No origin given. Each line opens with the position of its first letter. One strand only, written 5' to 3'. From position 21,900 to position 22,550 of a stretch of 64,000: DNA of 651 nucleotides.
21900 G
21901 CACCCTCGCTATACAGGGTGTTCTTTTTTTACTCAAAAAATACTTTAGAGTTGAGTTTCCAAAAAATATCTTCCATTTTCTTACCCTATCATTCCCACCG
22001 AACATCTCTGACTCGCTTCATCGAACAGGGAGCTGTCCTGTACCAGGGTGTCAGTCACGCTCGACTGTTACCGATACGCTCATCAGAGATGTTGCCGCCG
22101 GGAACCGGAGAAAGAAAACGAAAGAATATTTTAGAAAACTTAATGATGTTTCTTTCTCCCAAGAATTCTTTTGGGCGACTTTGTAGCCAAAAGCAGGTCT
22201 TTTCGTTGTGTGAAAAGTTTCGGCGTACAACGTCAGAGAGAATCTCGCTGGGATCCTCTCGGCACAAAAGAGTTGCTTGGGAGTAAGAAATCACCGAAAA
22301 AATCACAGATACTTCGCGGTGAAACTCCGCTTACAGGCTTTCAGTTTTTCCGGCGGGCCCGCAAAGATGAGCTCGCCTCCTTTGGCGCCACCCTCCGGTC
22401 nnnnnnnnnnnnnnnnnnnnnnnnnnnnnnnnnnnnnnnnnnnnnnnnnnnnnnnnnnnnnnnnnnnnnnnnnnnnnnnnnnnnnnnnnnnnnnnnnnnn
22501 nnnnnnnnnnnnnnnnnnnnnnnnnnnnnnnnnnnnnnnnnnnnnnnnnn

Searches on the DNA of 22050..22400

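Call 66: search_rna_families(source=window, start=22050, end=22400, threshold=evalue, max_evalue=1)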
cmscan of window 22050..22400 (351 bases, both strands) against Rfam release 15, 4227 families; matches with E-value up to 1: 0.
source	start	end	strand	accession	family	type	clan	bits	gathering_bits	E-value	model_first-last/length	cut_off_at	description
